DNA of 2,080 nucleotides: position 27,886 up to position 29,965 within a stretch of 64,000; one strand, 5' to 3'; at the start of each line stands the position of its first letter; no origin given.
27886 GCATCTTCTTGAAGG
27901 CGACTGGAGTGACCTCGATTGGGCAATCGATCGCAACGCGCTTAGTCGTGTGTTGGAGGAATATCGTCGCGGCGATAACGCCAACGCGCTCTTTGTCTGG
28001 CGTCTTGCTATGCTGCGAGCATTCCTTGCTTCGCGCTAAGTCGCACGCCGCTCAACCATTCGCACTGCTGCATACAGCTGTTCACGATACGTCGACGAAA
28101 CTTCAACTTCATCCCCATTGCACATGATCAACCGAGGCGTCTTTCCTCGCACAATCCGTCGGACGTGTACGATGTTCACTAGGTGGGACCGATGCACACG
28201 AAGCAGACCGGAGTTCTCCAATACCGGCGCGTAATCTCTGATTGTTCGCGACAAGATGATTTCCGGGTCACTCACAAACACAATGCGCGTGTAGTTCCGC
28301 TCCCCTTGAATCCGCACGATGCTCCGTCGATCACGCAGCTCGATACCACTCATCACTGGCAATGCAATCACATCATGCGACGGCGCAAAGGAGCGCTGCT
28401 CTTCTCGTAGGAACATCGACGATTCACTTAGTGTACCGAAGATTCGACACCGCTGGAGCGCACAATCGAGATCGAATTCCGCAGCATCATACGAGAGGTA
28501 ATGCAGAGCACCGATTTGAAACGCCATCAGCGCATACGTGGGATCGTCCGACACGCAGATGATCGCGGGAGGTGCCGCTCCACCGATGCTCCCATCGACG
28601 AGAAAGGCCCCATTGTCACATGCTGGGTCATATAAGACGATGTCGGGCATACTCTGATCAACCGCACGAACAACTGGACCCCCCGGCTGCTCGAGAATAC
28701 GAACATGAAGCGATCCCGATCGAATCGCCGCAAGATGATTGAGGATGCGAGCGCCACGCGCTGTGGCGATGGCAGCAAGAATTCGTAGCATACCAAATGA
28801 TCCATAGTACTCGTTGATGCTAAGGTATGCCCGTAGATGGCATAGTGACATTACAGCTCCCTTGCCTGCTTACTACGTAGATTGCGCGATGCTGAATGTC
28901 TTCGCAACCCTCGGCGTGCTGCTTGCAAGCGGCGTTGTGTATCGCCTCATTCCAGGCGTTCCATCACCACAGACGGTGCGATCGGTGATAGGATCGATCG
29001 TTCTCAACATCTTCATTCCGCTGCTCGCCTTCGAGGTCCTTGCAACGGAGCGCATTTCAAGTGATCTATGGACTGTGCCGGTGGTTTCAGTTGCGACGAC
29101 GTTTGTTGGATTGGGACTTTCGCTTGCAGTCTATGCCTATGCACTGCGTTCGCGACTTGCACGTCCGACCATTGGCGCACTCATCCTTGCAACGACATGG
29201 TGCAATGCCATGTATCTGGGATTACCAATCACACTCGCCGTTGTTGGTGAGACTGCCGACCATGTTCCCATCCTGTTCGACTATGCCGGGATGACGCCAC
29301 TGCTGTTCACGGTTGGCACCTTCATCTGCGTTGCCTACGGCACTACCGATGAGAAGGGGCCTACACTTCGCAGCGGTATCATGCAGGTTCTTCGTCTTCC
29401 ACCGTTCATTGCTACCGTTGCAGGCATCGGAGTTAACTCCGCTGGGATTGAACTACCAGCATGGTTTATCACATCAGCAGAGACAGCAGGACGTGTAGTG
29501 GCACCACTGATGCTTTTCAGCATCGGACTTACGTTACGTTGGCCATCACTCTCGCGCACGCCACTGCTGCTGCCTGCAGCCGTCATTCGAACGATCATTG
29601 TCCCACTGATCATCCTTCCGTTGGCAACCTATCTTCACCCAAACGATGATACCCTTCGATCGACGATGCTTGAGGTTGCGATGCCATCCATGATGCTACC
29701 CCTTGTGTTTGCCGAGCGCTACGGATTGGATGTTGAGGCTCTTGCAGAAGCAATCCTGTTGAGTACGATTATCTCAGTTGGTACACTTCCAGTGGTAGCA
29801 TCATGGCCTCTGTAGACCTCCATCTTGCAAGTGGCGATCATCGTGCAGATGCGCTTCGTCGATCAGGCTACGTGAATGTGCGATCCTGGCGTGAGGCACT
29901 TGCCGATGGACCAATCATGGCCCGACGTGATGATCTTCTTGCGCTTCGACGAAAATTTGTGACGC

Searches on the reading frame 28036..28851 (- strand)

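Call 9: search_protein_families(library=pfam, proteins=[window:28036-28851:-], max_evalue=0.001)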
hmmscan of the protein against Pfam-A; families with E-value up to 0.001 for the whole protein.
window:28036-28851:- (271 aa): 1 family
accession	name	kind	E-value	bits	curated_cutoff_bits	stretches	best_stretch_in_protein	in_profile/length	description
PF04397.21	LytTR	-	1.6e-12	47.9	22.6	1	176-262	9-96/98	LytTr DNA-binding domain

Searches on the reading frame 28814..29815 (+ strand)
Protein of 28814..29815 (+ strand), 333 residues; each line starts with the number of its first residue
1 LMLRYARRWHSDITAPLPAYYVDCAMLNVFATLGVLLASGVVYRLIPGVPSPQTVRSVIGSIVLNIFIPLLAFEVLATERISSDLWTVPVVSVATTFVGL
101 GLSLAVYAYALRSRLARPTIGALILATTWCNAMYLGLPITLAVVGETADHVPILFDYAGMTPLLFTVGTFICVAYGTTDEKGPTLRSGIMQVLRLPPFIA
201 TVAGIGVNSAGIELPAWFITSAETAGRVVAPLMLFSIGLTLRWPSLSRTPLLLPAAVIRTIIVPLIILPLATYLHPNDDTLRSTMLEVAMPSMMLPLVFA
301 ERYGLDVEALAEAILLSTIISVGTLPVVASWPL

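Call 9: search_protein_families(library=pfam, proteins=[window:28814-29815:+], max_evalue=0.001)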
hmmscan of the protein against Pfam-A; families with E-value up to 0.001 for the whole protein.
window:28814-29815:+ (333 aa): 1 family
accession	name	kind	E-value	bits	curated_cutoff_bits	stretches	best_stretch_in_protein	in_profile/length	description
PF03547.23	Mem_trans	-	6.3e-22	78.1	25.7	2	191-327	199-341/343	Membrane transport protein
